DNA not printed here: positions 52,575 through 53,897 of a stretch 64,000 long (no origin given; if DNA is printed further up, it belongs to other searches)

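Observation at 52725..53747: Eukaryote-like sterol 24-C-methyltransferase in a bacterial context, without neighbouring sterol-synthesis genes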

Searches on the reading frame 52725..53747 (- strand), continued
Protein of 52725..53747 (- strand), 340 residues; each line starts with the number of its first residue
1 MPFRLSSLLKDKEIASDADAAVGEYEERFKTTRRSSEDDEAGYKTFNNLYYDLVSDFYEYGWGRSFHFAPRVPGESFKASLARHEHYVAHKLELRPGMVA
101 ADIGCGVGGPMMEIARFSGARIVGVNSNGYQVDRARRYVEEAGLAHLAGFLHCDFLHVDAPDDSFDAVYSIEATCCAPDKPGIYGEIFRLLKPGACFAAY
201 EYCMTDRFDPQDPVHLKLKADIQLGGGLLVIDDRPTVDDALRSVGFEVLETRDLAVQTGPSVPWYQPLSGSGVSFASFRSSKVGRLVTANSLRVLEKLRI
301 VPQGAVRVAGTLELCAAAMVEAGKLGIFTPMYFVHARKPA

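Call 30: search_protein_families(library=ncbifam, proteins=[L024:9087-10208:-, L024:10303-12330:+, L024:13372-15198:-, L048:13596-15947:-], max_evalue=0.00001)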
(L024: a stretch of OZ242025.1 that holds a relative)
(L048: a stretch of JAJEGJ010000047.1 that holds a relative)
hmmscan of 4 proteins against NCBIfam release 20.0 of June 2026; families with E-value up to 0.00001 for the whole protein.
L024:9087-10208:- (373 aa): 1 family
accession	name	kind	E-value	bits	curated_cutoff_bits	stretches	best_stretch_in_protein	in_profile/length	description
NF052579.1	BetMthstMoxSdmAMthl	equivalog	4e-12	45.7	600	1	50-288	18-259/351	4beta-methylsterol monooxygenase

L024:10303-12330:+ (675 aa): 5 families
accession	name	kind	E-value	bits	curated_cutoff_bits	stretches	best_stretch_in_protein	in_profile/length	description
NF045812.1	PentlenOxigase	equivalog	7.8e-21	74.4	800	1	322-670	89-441/444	pentalenene oxygenase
NF051859.1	AlbFlvMonOxTrpSyn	equivalog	3.2e-18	65.6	700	1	307-640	93-430/457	bifunctional albaflavenone monooxygenase/terpene synthase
NF050147.1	aminopyruv_ApyO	equivalog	4.1e-14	52.1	525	1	318-668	82-423/444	RiPP biosynthesis cytochrome P450 ApyO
TIGR04538.1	P450_cycloAA_1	subfamily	4.1e-08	32.5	500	1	530-632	257-361/395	cytochrome P450, cyclodipeptide synthase-associated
NF041802.1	P450_SolI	exception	4.8e-08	31.9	850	1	532-637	297-395/424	solanimycin biosynthesis cytochrome P450 SolI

L024:13372-15198:- (608 aa): 11 families
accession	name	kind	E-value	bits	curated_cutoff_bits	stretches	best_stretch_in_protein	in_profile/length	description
TIGR00921.1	2A067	subfamily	2.2e-60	204.5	351.9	2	377-570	545-732/733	hydrophobe/amphiphile efflux-3 (HAE3) family transporter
TIGR00833.1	actII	subfamily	8.4e-38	130.2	874.7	2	9-231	183-394/910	MMPL family RND transporter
TIGR03480.1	HpnN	hypoth_equivalog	1.4e-31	109.4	751.85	2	54-214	317-460/862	hopanoid biosynthesis associated RND transporter like protein HpnN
NF052374.1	HopndTporHpnN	equivalog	2.2e-20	72.4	1100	2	61-161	327-427/858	hopanoid transporter HpnN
NF009583.0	PRK13024.1-3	subfamily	1.3e-09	36.6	721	1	422-580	282-440/755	protein translocase subunit SecDF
TIGR00916.1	2A0604s01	subfamily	1.2e-07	31.6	148.6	1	421-561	90-231/231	SecD/SecF family protein translocase subunit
TIGR01129.1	secD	equivalog_domain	1.4e-07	31.1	244.4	1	421-564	250-393/397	protein translocase subunit SecD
TIGR00918.1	2A060602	subfamily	2e-07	29.1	1120.4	1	418-572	403-557/1145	transmembrane receptor Patched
NF052608.1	TrhMmycExpMmpL3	equivalog_domain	5.5e-06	25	1400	0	392-571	163-341/992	trehalose monomycolate exporter MmpL3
NF045600.2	BstA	equivalog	6e-06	24.5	1400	0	418-567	752-892/903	sterol transporter cytoplasmic membrane protein BstA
NF009585.0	PRK13024.1-5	equivalog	9.5e-06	23.9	1037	0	423-563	499-639/993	protein translocase subunit SecDF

L048:13596-15947:- (783 aa): 4 families
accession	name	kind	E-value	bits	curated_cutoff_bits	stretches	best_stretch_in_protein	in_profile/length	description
TIGR00921.1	2A067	subfamily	1.1e-54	185.8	351.9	2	25-385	6-349/733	hydrophobe/amphiphile efflux-3 (HAE3) family transporter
TIGR00833.1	actII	subfamily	9.8e-35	120.1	874.7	3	586-762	148-330/910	MMPL family RND transporter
TIGR03480.1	HpnN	hypoth_equivalog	3.4e-32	111.3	751.85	2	207-444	248-484/862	hopanoid biosynthesis associated RND transporter like protein HpnN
NF052374.1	HopndTporHpnN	equivalog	3e-14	52.1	1100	1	210-441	254-484/858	hopanoid transporter HpnN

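Call 38: find_related_loci(query=window:52725-53747:-, collection=metagenome_contigs, flank=8000)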
Query window:52725-53747:- (340 aa) in metagenome_contigs; peptide patterns used: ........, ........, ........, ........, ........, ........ (x = any residue, [..] = any of these).
177 stretches matched a pattern; 9 encode a relative of the query (tblastn E <= 1e-3); 9 distinct loci.
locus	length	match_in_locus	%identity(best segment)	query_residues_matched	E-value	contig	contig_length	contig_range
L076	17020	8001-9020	73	1-339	7e-165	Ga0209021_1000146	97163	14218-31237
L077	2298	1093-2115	59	1-339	6e-139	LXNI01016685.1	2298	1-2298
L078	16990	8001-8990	51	9-338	7e-101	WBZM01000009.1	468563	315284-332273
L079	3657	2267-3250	49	17-340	3e-98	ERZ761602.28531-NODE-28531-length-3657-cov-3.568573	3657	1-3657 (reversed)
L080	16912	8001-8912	48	37-340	2e-90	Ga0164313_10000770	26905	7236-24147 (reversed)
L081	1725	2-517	41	163-339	1e-34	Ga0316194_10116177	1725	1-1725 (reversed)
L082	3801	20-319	52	239-340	2e-26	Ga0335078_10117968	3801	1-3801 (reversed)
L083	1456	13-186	55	281-338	5e-12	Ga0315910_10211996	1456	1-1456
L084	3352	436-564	47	298-340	2e-5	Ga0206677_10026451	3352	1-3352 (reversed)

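Call 58: search_protein_representatives(protein=window:52725-53747:-)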
Query: 340 residues. Proteins with E-value up to 0.001 (for the whole library): 10550; up to 1e-10: 2371; up to 1e-30: 413. The best 150 are listed.
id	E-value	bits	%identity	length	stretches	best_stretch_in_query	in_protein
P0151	7.9e-153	524.8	67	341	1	3-339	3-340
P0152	2.3e-115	401.6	65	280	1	1-267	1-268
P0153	9.0e-108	376.6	67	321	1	2-246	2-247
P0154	6.0e-98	344.3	65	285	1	73-310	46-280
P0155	8.5e-97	340.6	50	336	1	39-339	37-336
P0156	1.8e-91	323.1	46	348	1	16-339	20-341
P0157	1.6e-86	306.8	64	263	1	53-275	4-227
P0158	7.1e-86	304.7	47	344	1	11-340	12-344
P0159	3.2e-85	302.5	52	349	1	59-340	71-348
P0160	4.7e-84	298.7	45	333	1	26-339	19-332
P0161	7.3e-84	298.0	43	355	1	12-339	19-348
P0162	8.6e-83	294.5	45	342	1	41-338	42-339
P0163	1.4e-82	293.8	47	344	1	43-339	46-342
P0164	1.5e-82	293.8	46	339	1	42-339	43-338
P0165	2.7e-82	292.9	44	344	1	35-339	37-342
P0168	1.1e-80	287.5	48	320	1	44-339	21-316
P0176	5.6e-76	272.1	45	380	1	33-339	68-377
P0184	3.1e-71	256.5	40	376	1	18-339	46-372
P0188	5.6e-70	252.4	40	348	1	24-339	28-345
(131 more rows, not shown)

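Call 60: list_cluster_members(proteins=[P0155, P0164, P0160, P0156, P0159, P0161, P0176, P0184, P0168, P0188])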
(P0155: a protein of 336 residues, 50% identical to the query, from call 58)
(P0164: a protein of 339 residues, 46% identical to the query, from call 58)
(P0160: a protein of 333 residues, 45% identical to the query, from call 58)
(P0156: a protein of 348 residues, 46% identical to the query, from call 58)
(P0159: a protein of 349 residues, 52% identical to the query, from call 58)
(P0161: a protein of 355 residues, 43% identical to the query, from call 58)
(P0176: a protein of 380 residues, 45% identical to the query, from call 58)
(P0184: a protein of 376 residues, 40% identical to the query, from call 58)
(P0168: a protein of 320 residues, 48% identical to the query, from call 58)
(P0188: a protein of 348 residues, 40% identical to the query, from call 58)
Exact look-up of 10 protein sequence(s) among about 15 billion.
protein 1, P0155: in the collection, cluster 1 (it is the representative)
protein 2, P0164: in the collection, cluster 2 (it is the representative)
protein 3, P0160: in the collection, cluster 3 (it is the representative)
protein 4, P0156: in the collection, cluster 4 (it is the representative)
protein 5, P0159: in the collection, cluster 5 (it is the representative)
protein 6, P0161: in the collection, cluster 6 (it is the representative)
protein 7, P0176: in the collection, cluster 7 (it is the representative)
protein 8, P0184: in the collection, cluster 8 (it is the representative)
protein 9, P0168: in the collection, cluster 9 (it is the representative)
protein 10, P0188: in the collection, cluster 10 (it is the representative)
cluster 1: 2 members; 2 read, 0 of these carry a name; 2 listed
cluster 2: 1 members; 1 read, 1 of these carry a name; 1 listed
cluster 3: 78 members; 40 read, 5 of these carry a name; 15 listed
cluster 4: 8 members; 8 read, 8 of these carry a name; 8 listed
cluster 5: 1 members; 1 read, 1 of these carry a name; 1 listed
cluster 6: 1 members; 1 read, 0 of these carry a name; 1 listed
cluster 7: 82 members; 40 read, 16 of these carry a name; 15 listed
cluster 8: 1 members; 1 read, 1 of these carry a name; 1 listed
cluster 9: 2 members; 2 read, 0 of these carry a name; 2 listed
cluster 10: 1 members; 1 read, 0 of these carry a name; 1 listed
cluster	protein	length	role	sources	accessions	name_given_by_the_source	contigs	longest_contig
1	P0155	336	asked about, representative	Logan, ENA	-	-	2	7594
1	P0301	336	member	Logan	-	-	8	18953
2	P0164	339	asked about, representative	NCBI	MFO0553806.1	MAG: methyltransferase domain-containing protein [Polyangiaceae bacterium]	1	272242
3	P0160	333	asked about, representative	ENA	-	-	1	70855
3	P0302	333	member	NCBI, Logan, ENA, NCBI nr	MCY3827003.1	MAG: methyltransferase domain-containing protein [Candidatus Dadabacteria bacterium] | methyltransferase domain-containing protein [Candidatus Dadabacteria bacterium]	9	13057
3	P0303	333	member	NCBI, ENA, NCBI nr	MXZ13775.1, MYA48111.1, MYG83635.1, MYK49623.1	MAG: methyltransferase domain-containing protein [Candidatus Dadabacteria bacterium] | methyltransferase domain-containing protein [Candidatus Dadabacteria bacterium]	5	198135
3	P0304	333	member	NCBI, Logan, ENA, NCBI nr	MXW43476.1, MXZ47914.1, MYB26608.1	MAG: methyltransferase domain-containing protein [Candidatus Dadabacteria bacterium] | methyltransferase domain-containing protein [Candidatus Dadabacteria bacterium]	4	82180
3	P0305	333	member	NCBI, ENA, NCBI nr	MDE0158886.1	MAG: methyltransferase domain-containing protein [Candidatus Dadabacteria bacterium] | methyltransferase domain-containing protein [Candidatus Dadabacteria bacterium]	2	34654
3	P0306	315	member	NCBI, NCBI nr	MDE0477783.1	MAG: methyltransferase domain-containing protein [Candidatus Dadabacteria bacterium] | methyltransferase domain-containing protein [Candidatus Dadabacteria bacterium]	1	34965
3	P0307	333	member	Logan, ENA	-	-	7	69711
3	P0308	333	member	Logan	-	-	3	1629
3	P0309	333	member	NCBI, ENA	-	-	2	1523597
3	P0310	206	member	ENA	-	-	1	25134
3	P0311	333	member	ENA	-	-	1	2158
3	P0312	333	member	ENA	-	-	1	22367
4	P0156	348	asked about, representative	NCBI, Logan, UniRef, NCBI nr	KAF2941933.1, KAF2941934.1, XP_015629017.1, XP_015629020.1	cycloartenol-C-24-methyltransferase 1-like [Oryza sativa Japonica Group] | cycloartenol-C-24-methyltransferase 1-like n=1 Tax=Oryza sativa subsp. japonica ... | cycloartenol-C-24-methyltransferase 1-like isoform X1 [Oryza sativa Japonica Group]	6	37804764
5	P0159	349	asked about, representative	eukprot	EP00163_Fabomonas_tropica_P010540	TRINITY_DN2070_c0_g1_i2.p1 TRINITY_DN2070_c0_g1~~TRINITY_DN2070_c0_g1_i2.p1 ORF ...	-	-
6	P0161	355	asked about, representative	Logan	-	-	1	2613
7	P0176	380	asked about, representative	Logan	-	-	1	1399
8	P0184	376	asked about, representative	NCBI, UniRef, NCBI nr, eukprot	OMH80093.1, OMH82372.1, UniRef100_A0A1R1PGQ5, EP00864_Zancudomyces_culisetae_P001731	Sterol 24-C-methyltransferase [Zancudomyces culisetae] | Sterol 24-C-methyltransferase n=1 Tax=Zancudomyces culisetae TaxID=1213189 ... | OMH80093.1 Sterol 24-C-methyltransferase [Zancudomyces culisetae]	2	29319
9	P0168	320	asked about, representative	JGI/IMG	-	-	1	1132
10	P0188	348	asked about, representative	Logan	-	-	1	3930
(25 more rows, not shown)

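Call 65: find_encoding_contigs(protein=P0303, flank=10000, max_places=2)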
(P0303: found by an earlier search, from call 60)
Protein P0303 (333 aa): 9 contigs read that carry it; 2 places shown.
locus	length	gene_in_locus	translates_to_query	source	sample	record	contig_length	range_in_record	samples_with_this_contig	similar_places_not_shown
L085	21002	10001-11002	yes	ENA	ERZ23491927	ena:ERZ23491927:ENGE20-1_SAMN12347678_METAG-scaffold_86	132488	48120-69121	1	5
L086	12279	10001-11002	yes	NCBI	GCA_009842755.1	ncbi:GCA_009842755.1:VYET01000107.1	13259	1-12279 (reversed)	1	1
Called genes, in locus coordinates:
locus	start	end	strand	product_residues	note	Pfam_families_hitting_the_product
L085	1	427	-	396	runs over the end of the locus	PF00108:Thiolase_N, PF00109:ketoacyl-synt (weak), PF02803:Thiolase_C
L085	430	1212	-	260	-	PF00378:ECH_1, PF16113:ECH_2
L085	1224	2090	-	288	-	PF02737:3HCDH_N, PF00725:3HCDH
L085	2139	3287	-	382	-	PF02771:Acyl-CoA_dh_N, PF02770:Acyl-CoA_dh_M, PF00441:Acyl-CoA_dh_1, PF08028:Acyl-CoA_dh_2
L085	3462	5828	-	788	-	PF03176:MMPL, PF00873:ACR_tran (weak), PF12349:Sterol-sensing, PF03176:MMPL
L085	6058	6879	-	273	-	PF07044:DUF1329 (faint), PF17131:TP_0789-like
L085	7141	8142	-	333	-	PF02353:CMAS, PF01209:Ubie_methyltran (weak), PF13489:Methyltransf_23, PF08241:Methyltransf_11, PF08242:Methyltransf_12, PF13649:Methyltransf_25, PF13847:Methyltransf_31, PF08498:Sterol_MT_C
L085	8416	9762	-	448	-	-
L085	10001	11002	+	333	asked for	PF02353:CMAS, PF01209:Ubie_methyltran, PF13489:Methyltransf_23, PF08241:Methyltransf_11, PF08242:Methyltransf_12, PF13649:Methyltransf_25, PF13847:Methyltransf_31, PF08498:Sterol_MT_C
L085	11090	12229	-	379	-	PF01222:ERG4_ERG24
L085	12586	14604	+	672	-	PF05719:GPP34, PF00067:p450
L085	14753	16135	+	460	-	PF01266:DAO (faint), PF13450:NAD_binding_8, PF13454:NAD_binding_9 (faint), PF01593:Amino_oxidase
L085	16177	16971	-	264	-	PF21033:RMD1-3, PF23914:TPR_CcmH_CycH (weak)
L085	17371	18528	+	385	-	PF00072:Response_reg, PF07228:SpoIIE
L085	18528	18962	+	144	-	PF13581:HATPase_c_2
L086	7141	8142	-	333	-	PF02353:CMAS, PF01209:Ubie_methyltran (weak), PF13489:Methyltransf_23, PF08241:Methyltransf_11, PF08242:Methyltransf_12, PF13649:Methyltransf_25, PF13847:Methyltransf_31, PF08498:Sterol_MT_C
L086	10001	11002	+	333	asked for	PF02353:CMAS, PF01209:Ubie_methyltran, PF13489:Methyltransf_23, PF08241:Methyltransf_11, PF08242:Methyltransf_12, PF13649:Methyltransf_25, PF13847:Methyltransf_31, PF08498:Sterol_MT_C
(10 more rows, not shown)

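Call 71: search_solved_structures(query=L024:10303-12330:+, max_evalue=1e-10)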
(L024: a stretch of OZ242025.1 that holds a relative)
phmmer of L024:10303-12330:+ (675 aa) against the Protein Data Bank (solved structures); distinct sequences matched with E-value up to 1e-10: 70 (the best 60 are shown).
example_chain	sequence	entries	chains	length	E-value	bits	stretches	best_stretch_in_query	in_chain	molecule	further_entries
7f3w_A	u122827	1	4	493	1.7e-21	79.5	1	403-672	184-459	cytochrome P450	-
8x1w_A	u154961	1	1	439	3.8e-21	78.4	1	242-666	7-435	Taxadiene 5-alpha hydroxylase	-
7f3h_A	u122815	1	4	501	6.3e-21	77.6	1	429-672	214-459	Bifunctional cytochrome P450/NADPH--P450 reductase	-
8x3e_A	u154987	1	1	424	6.6e-20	74.3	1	255-666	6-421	Taxadiene 5-alpha hydroxylase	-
7jj1_A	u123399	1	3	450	5.8e-18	67.8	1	250-653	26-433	Cytochrome P450 51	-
6mi0_A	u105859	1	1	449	6.2e-18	67.7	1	250-653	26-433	Cytochrome P450 51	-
7wzl_A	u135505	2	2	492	7.2e-18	67.5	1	466-640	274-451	Putative cytochrome P450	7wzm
6mcw_A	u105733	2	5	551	9.9e-18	67.1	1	251-653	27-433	Cytochrome P450 51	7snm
6c93_A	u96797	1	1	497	9e-17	63.9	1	463-650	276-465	Cytochrome P450 4B1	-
6n6q_A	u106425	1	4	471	1.8e-16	62.9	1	417-669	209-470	Cytochrome P450 (CYP102L1)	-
5t6q_A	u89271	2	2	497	2.4e-16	62.5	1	484-650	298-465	Cytochrome P450 4B1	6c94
9bat_A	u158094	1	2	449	6.2e-16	61.1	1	247-637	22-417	Lanosterol 14-alpha demethylase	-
7tef_A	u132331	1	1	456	8.7e-16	60.6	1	420-645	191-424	Cytochrome P450 51B1 Cyp51B1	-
6l8i_A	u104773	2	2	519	1.6e-15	59.8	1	466-672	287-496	Protein LUTEIN DEFICIENT 5, chloroplastic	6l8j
6j94_A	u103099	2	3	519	1.7e-15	59.7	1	467-672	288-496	Protein LUTEIN DEFICIENT 5, chloroplastic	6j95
2ve3_A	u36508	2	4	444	1.8e-15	59.6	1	260-666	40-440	PUTATIVE CYTOCHROME P450 120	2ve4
9wuk_A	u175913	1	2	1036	1.1e-14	56.9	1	256-667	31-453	bifunctional cytochrome P450/NADPH--P450 reductase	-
9wuc_A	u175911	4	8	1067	1.2e-14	56.9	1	256-667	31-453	bifunctional cytochrome P450/NADPH--P450 reductase | SoP450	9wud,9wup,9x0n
5veu_A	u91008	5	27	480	2.1e-14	56.1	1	486-666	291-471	Cytochrome P450 3A5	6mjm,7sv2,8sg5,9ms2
7lad_A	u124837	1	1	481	2.1e-14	56.1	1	486-666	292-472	Cytochrome P450 3A5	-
8hkj_A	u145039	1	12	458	9.9e-14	53.9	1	256-670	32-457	Bifunctional cytochrome P450/NADPH--P450 reductase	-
2q9f_A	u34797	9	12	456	1.4e-13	53.3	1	486-632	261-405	Cytochrome P450 46A1 | Cholesterol 24-hydroxylase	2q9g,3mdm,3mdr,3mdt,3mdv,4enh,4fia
5vbu_A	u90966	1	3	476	3.4e-13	52.1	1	404-639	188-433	Cytochrome P450 21-hydroxylase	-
4y8w_A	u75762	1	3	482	3.5e-13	52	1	404-639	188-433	Cytochrome P450 21-hydroxylase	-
3dbg_A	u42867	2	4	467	4.7e-13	51.6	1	304-637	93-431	Putative cytochrome P450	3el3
6oyu_A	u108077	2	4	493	8.5e-13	50.8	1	483-659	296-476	Cytochrome P450 1B1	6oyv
4r20_A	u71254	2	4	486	1.3e-12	50.2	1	420-631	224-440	Cytochrome P450 family 17 polypeptide 2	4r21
3c6g_A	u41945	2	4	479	1.8e-12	49.7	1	458-639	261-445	Cytochrome P450 2R1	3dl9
3czh_A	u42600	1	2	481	1.8e-12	49.7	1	458-639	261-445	Cytochrome P450 2R1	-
9wat_A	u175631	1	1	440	2.2e-12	49.4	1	413-641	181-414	Cytochrome P450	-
5vcd_A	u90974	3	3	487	2.2e-12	49.4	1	486-666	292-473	Cytochrome P450 3A4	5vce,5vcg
9yk4_A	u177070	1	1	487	2.9e-12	49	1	486-666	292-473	Cytochrome P450 3A4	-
4d6z_A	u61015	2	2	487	3.6e-12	48.7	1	486-665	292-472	CYTOCHROME P450 3A4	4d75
4ny4_A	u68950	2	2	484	4e-12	48.6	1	486-665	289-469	Cytochrome P450 3A4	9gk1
1w0e_A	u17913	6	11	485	4e-12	48.5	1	486-665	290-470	CYTOCHROME P450 3A4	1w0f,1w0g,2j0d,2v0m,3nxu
1tqn_A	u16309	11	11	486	4e-12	48.5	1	486-665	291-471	cytochrome P450 3A4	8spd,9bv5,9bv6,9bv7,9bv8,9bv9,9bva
7lxl_A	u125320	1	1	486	4e-12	48.5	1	486-665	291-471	Cytochrome P450 3A4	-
3tjs_A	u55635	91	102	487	4e-12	48.5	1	486-665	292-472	Cytochrome P450 3A4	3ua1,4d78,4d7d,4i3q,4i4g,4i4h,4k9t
6ma7_A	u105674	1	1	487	4.2e-12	48.5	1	486-665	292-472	Cytochrome P450 3A4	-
1u13_A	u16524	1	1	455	5.4e-12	48.1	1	446-647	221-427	Cytochrome P450 51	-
1x8v_A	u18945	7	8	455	5.6e-12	48.1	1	446-647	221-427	Cytochrome P450 51 | STEROL 14ALPHA-DEMETHYLASE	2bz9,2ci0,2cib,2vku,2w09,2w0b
2w0a_A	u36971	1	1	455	5.7e-12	48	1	446-647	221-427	CYTOCHROME P450 51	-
1e9x_A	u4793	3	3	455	6.1e-12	47.9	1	446-647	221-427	CYTOCHROME P450 51-LIKE RV0764C | CYTOCHROME P450 51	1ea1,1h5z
7kvk_A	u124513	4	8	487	7.6e-12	47.6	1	486-665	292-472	Cytochrome P450 3A4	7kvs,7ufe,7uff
4gqs_A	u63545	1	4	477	2.1e-11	46.2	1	429-647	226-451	Cytochrome P450 2C19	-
6iq5_A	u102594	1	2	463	2.7e-11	45.8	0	484-664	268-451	Cytochrome P450 1B1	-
3pm0_A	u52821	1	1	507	3.9e-11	45.3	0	484-664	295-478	Cytochrome P450 1B1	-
9njw_A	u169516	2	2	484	7.1e-11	44.4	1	491-650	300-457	Cytochrome P450, CYP11A1 | Ancestral Cytochrome P450 11A1 (CYP11A1)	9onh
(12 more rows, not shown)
